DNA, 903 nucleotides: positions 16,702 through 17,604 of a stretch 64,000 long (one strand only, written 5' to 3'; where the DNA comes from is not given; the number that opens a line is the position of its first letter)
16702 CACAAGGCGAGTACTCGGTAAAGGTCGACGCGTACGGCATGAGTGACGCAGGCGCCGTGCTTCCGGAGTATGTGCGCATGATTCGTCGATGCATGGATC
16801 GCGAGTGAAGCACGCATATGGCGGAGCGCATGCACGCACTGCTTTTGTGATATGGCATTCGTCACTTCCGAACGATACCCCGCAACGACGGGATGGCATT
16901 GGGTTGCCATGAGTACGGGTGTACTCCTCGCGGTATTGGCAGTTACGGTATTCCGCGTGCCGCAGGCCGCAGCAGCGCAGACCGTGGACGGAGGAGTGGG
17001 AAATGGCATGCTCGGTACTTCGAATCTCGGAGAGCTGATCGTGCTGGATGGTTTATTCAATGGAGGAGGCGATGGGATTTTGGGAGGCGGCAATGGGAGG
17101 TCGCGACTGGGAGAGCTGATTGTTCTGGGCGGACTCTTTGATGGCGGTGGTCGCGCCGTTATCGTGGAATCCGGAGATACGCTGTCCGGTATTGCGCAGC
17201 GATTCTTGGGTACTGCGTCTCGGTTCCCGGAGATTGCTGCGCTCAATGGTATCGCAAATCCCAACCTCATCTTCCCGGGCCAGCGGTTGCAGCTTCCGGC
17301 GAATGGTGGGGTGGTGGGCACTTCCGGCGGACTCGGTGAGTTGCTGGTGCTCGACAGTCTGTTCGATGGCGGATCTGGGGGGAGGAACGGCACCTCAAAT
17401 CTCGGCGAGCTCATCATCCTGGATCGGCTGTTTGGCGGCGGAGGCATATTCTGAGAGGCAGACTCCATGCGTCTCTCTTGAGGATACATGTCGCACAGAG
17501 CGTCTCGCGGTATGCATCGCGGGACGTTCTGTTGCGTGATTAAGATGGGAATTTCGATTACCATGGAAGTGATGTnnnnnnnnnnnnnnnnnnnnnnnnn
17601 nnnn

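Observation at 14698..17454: ECF sigma/anti-sigma pair flanked by two paralogous secreted proteins built from a novel GEL(I/L)(V/I)L(D/E)xLF(G/D)GG repeat, one with LysM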

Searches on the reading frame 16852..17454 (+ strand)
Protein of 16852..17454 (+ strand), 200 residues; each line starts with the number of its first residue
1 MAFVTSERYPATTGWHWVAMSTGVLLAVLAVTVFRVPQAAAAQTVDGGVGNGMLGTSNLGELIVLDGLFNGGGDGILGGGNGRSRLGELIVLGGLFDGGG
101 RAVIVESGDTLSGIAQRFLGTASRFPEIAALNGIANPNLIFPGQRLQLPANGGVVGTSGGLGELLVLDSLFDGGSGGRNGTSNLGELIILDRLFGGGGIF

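Call 3: search_protein_families(library=pfam, proteins=[window:16852-17454:+], max_evalue=1)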
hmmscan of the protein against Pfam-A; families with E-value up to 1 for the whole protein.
window:16852-17454:+ (200 aa): 2 families
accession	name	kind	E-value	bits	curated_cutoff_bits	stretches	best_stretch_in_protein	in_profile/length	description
PF01476.26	LysM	-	2.7e-12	46.9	20.9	1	104-149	2-43/43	LysM domain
PF23473.1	LysM3_LYK4_5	-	0.082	13.4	29.3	1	104-142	6-40/48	LYK4/5 LysM3 domain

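Call 4: search_protein_families(library=ncbifam, proteins=[window:16852-17454:+], max_evalue=1)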
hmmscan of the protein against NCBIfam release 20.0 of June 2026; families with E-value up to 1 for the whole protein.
window:16852-17454:+ (200 aa): 9 families
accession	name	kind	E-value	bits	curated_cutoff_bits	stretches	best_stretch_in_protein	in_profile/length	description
NF008399.0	PRK11198.1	equivalog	7.9e-08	32.8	134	1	103-150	98-147/149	peptidoglycan-binding protein LysM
TIGR02899.1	spore_safA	subfamily_domain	8.9e-06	25.6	67.85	1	105-150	1-44/44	SafA/ExsA family spore coat assembly protein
NF052398.1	Agg_Promo_Fact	equivalog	0.00097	19.4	170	1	102-153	30-78/202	aggregation-promoting factor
NF010495.0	PRK13914.1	equivalog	0.0031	16.6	647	1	102-148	29-71/481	invasion associated endopeptidase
NF050804.1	CellDivDipMCaul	equivalog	0.0044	15.9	900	1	102-149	360-404/634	cell division endopeptidase DipM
NF040883.1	amid_act_ActS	equivalog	0.0056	16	375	1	100-149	33-79/242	amidase activator ActS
NF010723.1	PRK14125.1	equivalog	0.037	14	60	1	103-150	35-86/87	cell division suppressor protein YneA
NF008050.0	PRK10783.1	equivalog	0.079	11.3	508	1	104-152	347-391/457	murein transglycosylase D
NF033163.1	lipo_LipL71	equivalog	0.092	11.7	600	1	120-156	428-466/471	lipoprotein LipL71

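Call 8: find_homologous_proteins(query=window:16852-17454:+, max_evalue=0.001)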
Query window:16852-17454:+ (200 aa): 156 proteins with E <= 0.001 among 3191 candidates; the best 120 are listed.
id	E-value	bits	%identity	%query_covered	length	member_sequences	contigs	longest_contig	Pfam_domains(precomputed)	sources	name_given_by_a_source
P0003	3.9e-101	355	100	91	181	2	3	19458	PF01476.27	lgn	-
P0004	5.5e-66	240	66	100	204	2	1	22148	PF01476.27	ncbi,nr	ncbi:LysM peptidoglycan-binding domain-containing protein [Candidatus Uhrbacteria bacterium]|nr:LysM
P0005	2.5e-37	147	47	85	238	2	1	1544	PF01476.27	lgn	-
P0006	2.1e-34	137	54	69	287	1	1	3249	PF01476.27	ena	-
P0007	1.5e-33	134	51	75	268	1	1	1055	PF01476.27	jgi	jgi:LysM repeat protein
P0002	5.3e-33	132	54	73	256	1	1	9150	PF01476.27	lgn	-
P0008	9.0e-33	132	52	69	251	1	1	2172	PF01476.27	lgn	-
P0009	4.1e-31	126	46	75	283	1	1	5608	PF01476.27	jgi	jgi:nucleoid-associated protein YgaU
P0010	7.2e-28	116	51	67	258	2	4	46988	PF01476.27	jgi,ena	-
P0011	7.4e-28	116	47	75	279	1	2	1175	PF01476.27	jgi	jgi:hypothetical protein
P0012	2.2e-27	114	47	58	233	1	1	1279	PF01476.27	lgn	-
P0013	2.1e-26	111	55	47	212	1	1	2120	PF01476.27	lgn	-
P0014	2.4e-26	111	46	71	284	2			PF01476.27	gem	-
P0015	2.6e-26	111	55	28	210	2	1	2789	PF23446.2,PF01476.27,PF00570.29,PF23473.2,PF22310.3,PF23577.2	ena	-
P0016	3.5e-25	107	56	49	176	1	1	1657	PF01476.27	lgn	-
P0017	1.1e-22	99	52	23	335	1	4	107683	PF01476.27,PF03734.20,PF23473.2,PF23472.2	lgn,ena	-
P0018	1.1e-22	99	54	28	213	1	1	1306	PF23446.2,PF01476.27,PF00570.29,PF23473.2,PF04225.18,PF23577.2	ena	-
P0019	1.8e-22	98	54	24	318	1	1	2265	PF23446.2,PF23457.2,PF01476.27,PF01832.26,PF23462.2,PF23473.2,PF23577.2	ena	-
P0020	7.1e-22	96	59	22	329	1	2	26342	PF23457.2,PF01476.27,PF01832.26,PF23473.2,PF23577.2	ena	-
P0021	2.9e-21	94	37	47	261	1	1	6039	PF01476.27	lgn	-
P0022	3.5e-21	94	52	57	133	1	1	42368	PF01476.27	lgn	-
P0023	4.8e-21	93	39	32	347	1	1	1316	PF01476.27,PF23473.2,PF22310.3,PF23577.2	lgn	-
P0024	1.5e-20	92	42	45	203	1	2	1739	PF01476.27,PF23473.2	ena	-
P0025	1.8e-20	91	44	74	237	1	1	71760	PF01476.27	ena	-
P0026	2.1e-20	91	60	24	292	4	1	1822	PF23446.2,PF01476.27,PF23473.2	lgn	-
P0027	3.2e-20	91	61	22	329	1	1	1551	PF01476.27,PF00570.29,PF01832.26,PF23473.2,PF23577.2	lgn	-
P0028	5.8e-20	90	44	32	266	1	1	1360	PF23446.2,PF01476.27,PF23462.2,PF23473.2,PF23577.2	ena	-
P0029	1.1e-19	89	44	40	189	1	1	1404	PF23446.2,PF01476.27,PF23473.2,PF23472.2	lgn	-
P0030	1.7e-19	88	41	71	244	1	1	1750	PF01476.27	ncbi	-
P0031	2.1e-19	88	49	28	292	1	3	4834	PF01183.27,PF23446.2,PF01476.27,PF23473.2,PF22310.3,PF23577.2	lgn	-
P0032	2.1e-19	88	49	28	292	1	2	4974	PF01183.27,PF23446.2,PF01476.27,PF23473.2,PF22310.3,PF23577.2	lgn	-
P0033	4.0e-19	87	49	28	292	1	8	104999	PF01183.27,PF23446.2,PF01476.27,PF23462.2,PF23473.2,PF22310.3,PF23577.2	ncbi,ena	-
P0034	4.2e-19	87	49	47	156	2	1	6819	PF01476.27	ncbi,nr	ncbi:MAG: LysM domain-containing protein, partial [bacterium]|nr:LysM domain-containing protein [bac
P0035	4.6e-19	87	49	28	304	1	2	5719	PF01183.27,PF23446.2,PF01476.27,PF23462.2,PF23473.2,PF22310.3,PF23577.2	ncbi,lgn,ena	-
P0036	5.6e-19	87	54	27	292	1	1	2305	PF01183.27,PF01476.27,PF23473.2,PF23472.2,PF22310.3,PF23577.2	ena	-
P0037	6.1e-19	87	43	35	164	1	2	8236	PF23446.2,PF23457.2,PF01476.27,PF00570.29,PF23462.2,PF23473.2,PF23472.2,PF23577.2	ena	-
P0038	1.1e-18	86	43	27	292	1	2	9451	PF01183.27,PF23446.2,PF01476.27,PF23473.2,PF22310.3,PF23577.2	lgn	-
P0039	1.7e-18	85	48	25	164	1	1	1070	PF01476.27,PF23462.2,PF23473.2,PF23577.2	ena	-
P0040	2.7e-18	84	52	27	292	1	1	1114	PF01183.27,PF23446.2,PF01476.27,PF23473.2,PF23472.2,PF22310.3,PF23577.2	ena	-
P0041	4.0e-18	84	57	48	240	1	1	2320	PF01476.27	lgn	-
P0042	5.5e-18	83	49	25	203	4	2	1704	PF23446.2,PF01476.27,PF23462.2,PF23473.2,PF23472.2,PF22310.3,PF23577.2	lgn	-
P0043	6.4e-18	83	54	25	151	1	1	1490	PF23446.2,PF01476.27,PF00570.29,PF23473.2,PF23472.2,PF23577.2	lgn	-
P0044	2.3e-17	81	50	31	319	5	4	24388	PF01183.27,PF01476.27,PF23473.2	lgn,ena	-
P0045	2.7e-17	81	44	48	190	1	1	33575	PF01476.27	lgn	-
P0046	2.7e-17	81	64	21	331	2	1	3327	PF01183.27,PF01476.27,PF23473.2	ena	-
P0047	7.0e-17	80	54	28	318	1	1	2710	PF01476.27,PF23462.2,PF23473.2,PF18013.7,PF22310.3,PF23577.2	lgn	-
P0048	6.8e-16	77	58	26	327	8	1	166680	PF01183.27,PF23446.2,PF01476.27,PF23473.2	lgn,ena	-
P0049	2.1e-15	75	60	27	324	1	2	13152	PF01183.27,PF01476.27,PF23473.2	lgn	-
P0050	2.1e-15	75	64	22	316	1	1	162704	PF01183.27,PF01476.27,PF23473.2,PF23472.2,PF23577.2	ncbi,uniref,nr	ncbi:LysM peptidoglycan-binding domain-containing protein [Scatolibacter rhodanostii]|uniref:LysM pe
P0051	2.5e-15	75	66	22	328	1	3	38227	PF01183.27,PF01476.27,PF23473.2,PF22310.3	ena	-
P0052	3.1e-15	74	58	27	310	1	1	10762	PF01183.27,PF01476.27,PF23473.2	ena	-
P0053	4.3e-15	74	60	24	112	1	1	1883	PF23446.2,PF01476.27,PF23473.2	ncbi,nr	ncbi:MAG: LysM peptidoglycan-binding domain-containing protein, partial [Clostridiales bacterium]|nr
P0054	7.5e-15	73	65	24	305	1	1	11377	PF01183.27,PF01476.27,PF23473.2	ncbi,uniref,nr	ncbi:LysM peptidoglycan-binding domain-containing protein [Amycolatopsis vastitatis]|uniref:Lysozyme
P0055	1.1e-14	73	59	22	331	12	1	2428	PF01183.27,PF01476.27,PF23473.2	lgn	-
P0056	1.6e-14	72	55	24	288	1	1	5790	PF01476.27,PF23473.2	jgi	jgi:putative chitinase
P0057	2.1e-14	72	62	21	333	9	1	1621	PF01183.27,PF01476.27,PF23473.2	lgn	-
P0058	3.4e-14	71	55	24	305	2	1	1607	PF01183.27,PF23446.2,PF01476.27,PF23462.2,PF23473.2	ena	-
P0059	4.1e-14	71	46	32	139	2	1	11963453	PF01476.27,PF23473.2,PF23577.2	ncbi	ncbi:hypothetical protein GCM10029964_014480 [Kibdelosporangium lantanae]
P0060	4.6e-14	71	46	34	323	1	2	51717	PF01183.27,PF01476.27,PF23473.2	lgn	-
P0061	6.4e-14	70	57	23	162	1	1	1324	PF23446.2,PF01476.27,PF23462.2,PF23473.2,PF23577.2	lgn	-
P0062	6.8e-14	70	48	26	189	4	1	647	PF01183.27,PF01476.27,PF00570.29,PF23462.2,PF23473.2,PF23577.2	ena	-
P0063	1.5e-13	69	43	34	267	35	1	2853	PF13613.13,PF23446.2,PF01476.27,PF23462.2,PF23473.2,PF23472.2,PF22310.3,PF23577.2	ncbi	ncbi:MAG: SafA/ExsA family spore coat assembly protein, partial [Limnochordia bacterium]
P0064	1.5e-13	69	61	25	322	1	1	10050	PF01183.27,PF01476.27,PF23473.2,PF23577.2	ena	-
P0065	1.7e-13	69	48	32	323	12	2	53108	PF01183.27,PF01476.27,PF23473.2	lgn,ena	-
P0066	2.0e-13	68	55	24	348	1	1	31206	PF01476.27,PF01510.31,PF23473.2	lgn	-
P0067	3.4e-13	68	61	25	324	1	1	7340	PF01183.27,PF01476.27,PF23473.2,PF23577.2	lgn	-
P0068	3.6e-13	68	64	23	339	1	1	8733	PF01183.27,PF01476.27,PF23473.2,PF23577.2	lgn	-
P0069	3.8e-13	68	61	23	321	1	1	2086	PF01183.27,PF01476.27,PF23473.2,PF23577.2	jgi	jgi:LysM repeat protein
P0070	1.1e-12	66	52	26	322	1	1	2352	PF01183.27,PF01476.27,PF23473.2,PF23577.2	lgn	-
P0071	1.8e-12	65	62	23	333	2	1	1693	PF01183.27,PF23446.2,PF01476.27,PF23473.2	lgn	-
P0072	1.8e-12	65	58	23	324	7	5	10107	PF01183.27,PF01476.27,PF23473.2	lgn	-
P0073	1.9e-12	65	50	32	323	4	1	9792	PF01183.27,PF01476.27,PF23473.2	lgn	-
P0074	2.6e-12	65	53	30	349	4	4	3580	PF01183.27,PF01476.27,PF23473.2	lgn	-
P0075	2.8e-12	65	64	22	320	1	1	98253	PF01183.27,PF01476.27,PF23473.2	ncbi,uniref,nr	ncbi:LysM peptidoglycan-binding domain-containing protein [Amycolatopsis sp. MtRt-6]|uniref:LysM pep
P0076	3.3e-12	65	58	23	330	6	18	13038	PF01183.27,PF01476.27,PF23473.2,PF23577.2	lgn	-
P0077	3.5e-12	64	58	23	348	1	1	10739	PF01183.27,PF01476.27,PF23473.2,PF23577.2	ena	-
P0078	3.8e-12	64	55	25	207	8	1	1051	PF23446.2,PF23457.2,PF01476.27,PF00570.29,PF23473.2,PF23472.2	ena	-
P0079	4.8e-12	64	49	30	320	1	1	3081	PF01183.27,PF01476.27,PF23473.2,PF23472.2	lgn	-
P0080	4.9e-12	64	64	22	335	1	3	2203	PF01183.27,PF23446.2,PF01476.27,PF23473.2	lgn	-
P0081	6.0e-12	64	52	23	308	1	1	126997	PF01476.27,PF23473.2,PF01464.26,PF23577.2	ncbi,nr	ncbi:MAG: LysM peptidoglycan-binding domain-containing protein [Deltaproteobacteria bacterium]|nr:Ly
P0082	6.2e-12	64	42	30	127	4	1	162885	PF01476.27,PF00570.29,PF23473.2,PF23472.2,PF23577.2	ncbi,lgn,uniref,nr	ncbi:LysM peptidoglycan-binding domain-containing protein [Jeotgalicoccus meleagridis]|uniref:Staphy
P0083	7.0e-12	63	50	23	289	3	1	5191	PF23446.2,PF23457.2,PF01476.27,PF23473.2,PF23472.2,PF04225.18,PF22310.3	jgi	jgi:LysM repeat protein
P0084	8.1e-12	63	61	22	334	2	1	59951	PF01183.27,PF23446.2,PF01476.27,PF23473.2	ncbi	-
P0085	8.6e-12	63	57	23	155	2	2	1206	PF23446.2,PF01476.27,PF23473.2,PF23472.2,PF23577.2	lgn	-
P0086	8.6e-12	63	61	22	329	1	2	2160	PF01183.27,PF01476.27,PF23473.2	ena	-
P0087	1.3e-11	63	48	25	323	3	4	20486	PF01183.27,PF01476.27,PF23473.2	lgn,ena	-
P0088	1.3e-11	63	58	23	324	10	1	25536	PF01183.27,PF01476.27,PF23473.2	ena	-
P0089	1.5e-11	62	57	27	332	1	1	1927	PF01183.27,PF23446.2,PF01476.27,PF23473.2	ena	-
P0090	2.5e-11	62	50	26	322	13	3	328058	PF01183.27,PF01476.27,PF23473.2,PF23472.2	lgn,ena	-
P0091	4.5e-11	61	57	27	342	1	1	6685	PF01476.27,PF23473.2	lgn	-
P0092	4.6e-11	61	56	23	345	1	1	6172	PF01183.27,PF01476.27,PF23473.2,PF23472.2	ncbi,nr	ncbi:MAG: hypothetical protein ATN35_09510 [Epulopiscium sp. Nele67-Bin004]|nr:MAG: hypothetical pro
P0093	4.8e-11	61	56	25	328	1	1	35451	PF01183.27,PF01476.27,PF23462.2,PF23473.2,PF23577.2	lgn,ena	-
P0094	5.9e-11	60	57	23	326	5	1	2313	PF01183.27,PF01476.27,PF23473.2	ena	-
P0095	7.2e-11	60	54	23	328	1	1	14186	PF01183.27,PF01476.27,PF23473.2,PF23472.2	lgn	-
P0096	8.0e-11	60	52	22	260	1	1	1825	PF01476.27,PF01832.26,PF23473.2,PF23577.2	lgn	-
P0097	8.1e-11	60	58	24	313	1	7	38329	PF01476.27,PF23462.2,PF23473.2,PF08924.18,PF23577.2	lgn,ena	-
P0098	1.1e-10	60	47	31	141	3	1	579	PF01476.27,PF23473.2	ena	-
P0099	1.7e-10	59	53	23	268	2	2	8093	PF01476.27,PF03734.20,PF23473.2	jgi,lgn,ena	-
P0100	1.7e-10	59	53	23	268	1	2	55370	PF01476.27,PF03734.20,PF23473.2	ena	-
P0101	2.5e-10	58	58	23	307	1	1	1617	PF01183.27,PF01476.27,PF23473.2,PF23577.2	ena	-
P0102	2.9e-10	58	45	28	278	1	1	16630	PF23457.2,PF01476.27,PF23473.2,PF23472.2,PF23577.2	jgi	jgi:LysM repeat protein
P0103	4.6e-10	58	52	26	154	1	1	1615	PF23446.2,PF23457.2,PF01476.27,PF00570.29,PF23473.2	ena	-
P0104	4.6e-10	58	61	22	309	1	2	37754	PF01183.27,PF01476.27,PF23473.2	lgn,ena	-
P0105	4.7e-10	57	56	23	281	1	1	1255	PF01476.27,PF23473.2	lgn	-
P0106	6.8e-10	57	52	25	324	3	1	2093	PF01183.27,PF01476.27,PF23473.2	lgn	-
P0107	7.4e-10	57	51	26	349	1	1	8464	PF01183.27,PF01476.27,PF23473.2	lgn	-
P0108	7.9e-10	57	57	24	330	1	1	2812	PF01183.27,PF01476.27,PF23473.2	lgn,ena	-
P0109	8.1e-10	57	52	22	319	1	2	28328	PF01183.27,PF01476.27,PF23473.2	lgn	-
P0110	9.7e-10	56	76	23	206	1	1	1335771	PF01551.30,PF01476.27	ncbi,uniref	ncbi:peptidoglycan DD-metalloendopeptidase family protein [Streptomyces monticola]|uniref:Peptidogly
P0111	1.8e-9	56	57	28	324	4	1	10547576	PF01183.27,PF01476.27,PF23473.2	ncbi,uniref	ncbi:LysM peptidoglycan-binding domain-containing protein [Amycolatopsis sp. NBC_00345]|uniref:LysM 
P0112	3.2e-9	55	64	22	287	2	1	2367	PF01476.27,PF23473.2,PF01464.26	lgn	-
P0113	4.3e-9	54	55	22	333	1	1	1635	PF01183.27,PF01476.27,PF23473.2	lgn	-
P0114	5.8e-9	54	48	28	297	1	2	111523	PF01476.27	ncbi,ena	-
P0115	8.5e-9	53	55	22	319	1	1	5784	PF01183.27,PF01476.27,PF23473.2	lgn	-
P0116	9.0e-9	53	70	23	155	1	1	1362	PF01476.27,PF23473.2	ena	-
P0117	9.1e-9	53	52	24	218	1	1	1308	PF01476.27,PF23473.2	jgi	jgi:LysM repeat protein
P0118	1.4e-8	53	68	22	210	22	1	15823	PF01476.27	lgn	-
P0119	1.4e-8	53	76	23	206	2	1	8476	PF01551.30,PF01476.27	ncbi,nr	ncbi:peptidoglycan DD-metalloendopeptidase family protein [Streptomyces sp. T-3]|nr:peptidoglycan DD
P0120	1.7e-8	52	30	41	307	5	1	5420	PF01476.27,PF23473.2,PF23577.2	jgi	jgi:LysM repeat protein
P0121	2.0e-8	52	60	21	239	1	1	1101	PF01183.27,PF01476.27,PF23473.2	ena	-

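Call 12: find_encoding_contigs(protein=P0010, flank=7000, max_places=2)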
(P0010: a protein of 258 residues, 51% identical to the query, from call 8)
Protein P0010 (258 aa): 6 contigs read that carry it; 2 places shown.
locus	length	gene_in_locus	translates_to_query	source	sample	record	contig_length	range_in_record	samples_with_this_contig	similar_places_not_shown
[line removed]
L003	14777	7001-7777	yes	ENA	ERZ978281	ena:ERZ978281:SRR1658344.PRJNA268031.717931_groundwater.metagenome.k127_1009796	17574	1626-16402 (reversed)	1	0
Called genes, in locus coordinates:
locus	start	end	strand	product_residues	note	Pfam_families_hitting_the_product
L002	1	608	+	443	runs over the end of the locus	-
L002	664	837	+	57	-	-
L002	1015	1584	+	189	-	-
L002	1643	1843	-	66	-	PF00313:CSD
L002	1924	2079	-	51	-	-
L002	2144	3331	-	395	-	PF00534:Glycos_transf_1, PF13692:Glyco_trans_1_4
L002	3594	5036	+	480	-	-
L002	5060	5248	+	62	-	-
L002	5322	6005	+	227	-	PF00535:Glycos_transf_2, PF12804:NTP_transf_3 (weak), PF13641:Glyco_tranf_2_3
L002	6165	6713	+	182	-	PF07638:Sigma70_ECF, PF04542:Sigma70_r2, PF13384:HTH_23 (faint), PF08281:Sigma70_r4_2, PF04545:Sigma70_r4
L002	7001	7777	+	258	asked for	PF01476:LysM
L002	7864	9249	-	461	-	-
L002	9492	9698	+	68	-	-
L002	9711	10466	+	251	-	PF05401:NodS (weak), PF13489:Methyltransf_23, PF01209:Ubie_methyltran, PF05175:MTS, PF13847:Methyltransf_31, PF08241:Methyltransf_11, PF08242:Methyltransf_12, PF13649:Methyltransf_25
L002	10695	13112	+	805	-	PF12891:Glyco_hydro_44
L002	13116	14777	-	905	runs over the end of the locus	PF02366:PMT, PF13231:PMT_2, PF01270:Glyco_hydro_8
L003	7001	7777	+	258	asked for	PF01476:LysM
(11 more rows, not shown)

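Call 13: find_encoding_contigs(protein=P0025, flank=7000, max_places=2)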
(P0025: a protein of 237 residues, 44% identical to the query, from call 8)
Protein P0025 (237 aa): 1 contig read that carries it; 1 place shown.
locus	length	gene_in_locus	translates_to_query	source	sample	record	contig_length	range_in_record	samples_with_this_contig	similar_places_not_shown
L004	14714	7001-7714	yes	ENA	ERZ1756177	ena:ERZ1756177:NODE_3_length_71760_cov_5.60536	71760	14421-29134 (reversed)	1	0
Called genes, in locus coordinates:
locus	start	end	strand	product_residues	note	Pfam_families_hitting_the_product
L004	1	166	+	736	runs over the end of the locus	PF13439:Glyco_transf_4 (weak), PF00534:Glycos_transf_1, PF13692:Glyco_trans_1_4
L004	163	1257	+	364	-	PF06202:GDE_C, PF12899:Glyco_hydro_100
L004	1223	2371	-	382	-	PF13524:Glyco_trans_1_2 (faint), PF20706:GT4-conflict, PF00534:Glycos_transf_1, PF13692:Glyco_trans_1_4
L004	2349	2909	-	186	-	PF02585:PIG-L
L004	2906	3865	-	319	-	PF10432:bact-PGI_C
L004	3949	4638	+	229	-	PF00696:AA_kinase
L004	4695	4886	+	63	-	PF06348:DUF1059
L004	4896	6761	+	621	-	PF00122:E1-E2_ATPase, PF00702:Hydrolase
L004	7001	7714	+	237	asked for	PF01476:LysM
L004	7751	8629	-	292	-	-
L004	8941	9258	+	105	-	PF08281:Sigma70_r4_2, PF04545:Sigma70_r4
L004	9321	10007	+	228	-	PF00072:Response_reg, PF00486:Trans_reg_C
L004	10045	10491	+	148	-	PF03449:GreA_GreB_N (weak), PF01272:GreA_GreB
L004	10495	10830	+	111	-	PF04020:Phage_holin_4_2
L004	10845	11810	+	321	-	PF01512:Complex1_51K, PF10589:NADH_4Fe-4S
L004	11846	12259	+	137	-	-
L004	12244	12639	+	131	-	PF13366:PDDEXK_3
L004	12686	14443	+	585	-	PF13510:Fer2_4, PF10588:NADH-G_4Fe-4S_3, PF00037:Fer4 (faint), PF12838:Fer4_7, PF13187:Fer4_9 (weak), PF14697:Fer4_21 (weak), PF02906:Fe_hyd_lg_C, PF02256:Fe_hyd_SSU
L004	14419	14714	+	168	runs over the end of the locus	PF12822:ECF_trnsprt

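Call 14: find_encoding_contigs(protein=P0022, flank=7000, max_places=2)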
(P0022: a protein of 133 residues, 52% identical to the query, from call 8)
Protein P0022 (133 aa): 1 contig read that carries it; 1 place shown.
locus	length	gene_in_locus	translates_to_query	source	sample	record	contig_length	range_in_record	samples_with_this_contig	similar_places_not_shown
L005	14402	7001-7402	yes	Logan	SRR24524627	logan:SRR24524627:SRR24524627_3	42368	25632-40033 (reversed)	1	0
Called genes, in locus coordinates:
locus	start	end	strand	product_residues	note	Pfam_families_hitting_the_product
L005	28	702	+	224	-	PF02557:VanY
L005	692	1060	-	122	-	PF00574:CLP_protease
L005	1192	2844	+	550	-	-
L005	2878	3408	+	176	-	-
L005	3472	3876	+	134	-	PF23477:zf_Tbcl_2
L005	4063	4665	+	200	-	PF09335:VTT_dom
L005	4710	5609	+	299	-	PF00535:Glycos_transf_2, PF10111:Glyco_tranf_2_2 (weak), PF12804:NTP_transf_3 (weak), PF13641:Glyco_tranf_2_3 (faint)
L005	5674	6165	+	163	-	-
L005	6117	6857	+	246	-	PF04542:Sigma70_r2, PF04545:Sigma70_r4, PF08281:Sigma70_r4_2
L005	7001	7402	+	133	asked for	PF01476:LysM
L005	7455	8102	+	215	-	-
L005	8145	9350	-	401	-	-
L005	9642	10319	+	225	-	PF01738:DLH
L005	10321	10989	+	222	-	PF05175:MTS, PF06325:PrmA, PF13489:Methyltransf_23 (weak), PF03602:Cons_hypoth95, PF13847:Methyltransf_31, PF08241:Methyltransf_11, PF08242:Methyltransf_12, PF13649:Methyltransf_25, +1 more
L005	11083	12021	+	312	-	PF02729:OTCace_N, PF00185:OTCace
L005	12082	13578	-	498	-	PF00709:Adenylsucc_synt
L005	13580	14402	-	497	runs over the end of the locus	PF00478:IMPDH, PF03060:NMO (faint), PF00571:CBS, PF01070:FMN_dh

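Call 54: search_protein_families(library=pfam, proteins=[L002:7864-9249:-, L005:8145-9350:-, L004:7751-8629:-], max_evalue=10)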
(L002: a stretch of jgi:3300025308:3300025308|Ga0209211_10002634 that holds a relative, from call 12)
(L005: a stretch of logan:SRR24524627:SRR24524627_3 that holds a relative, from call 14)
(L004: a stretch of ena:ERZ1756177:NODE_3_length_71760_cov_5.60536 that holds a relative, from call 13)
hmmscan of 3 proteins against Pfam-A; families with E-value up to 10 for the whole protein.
L002:7864-9249:- (461 aa): 1 family
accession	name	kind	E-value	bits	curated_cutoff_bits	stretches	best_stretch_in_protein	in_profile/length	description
PF01963.22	TraB_PrgY_gumN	-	0.00097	19.5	26.8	1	337-431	173-246/263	TraB/PrgY/gumN family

L005:8145-9350:- (401 aa): 2 families
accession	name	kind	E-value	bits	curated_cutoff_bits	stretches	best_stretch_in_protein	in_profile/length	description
PF01963.22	TraB_PrgY_gumN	-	0.00018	21.9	26.8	1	317-380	191-257/263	TraB/PrgY/gumN family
PF13328.12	HD_4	-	0.7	10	27.2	1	276-358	56-133/156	HD domain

L004:7751-8629:- (292 aa): 1 family
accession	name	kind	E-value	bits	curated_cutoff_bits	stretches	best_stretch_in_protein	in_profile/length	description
PF01963.22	TraB_PrgY_gumN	-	0.14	12.4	26.8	1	229-286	203-261/263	TraB/PrgY/gumN family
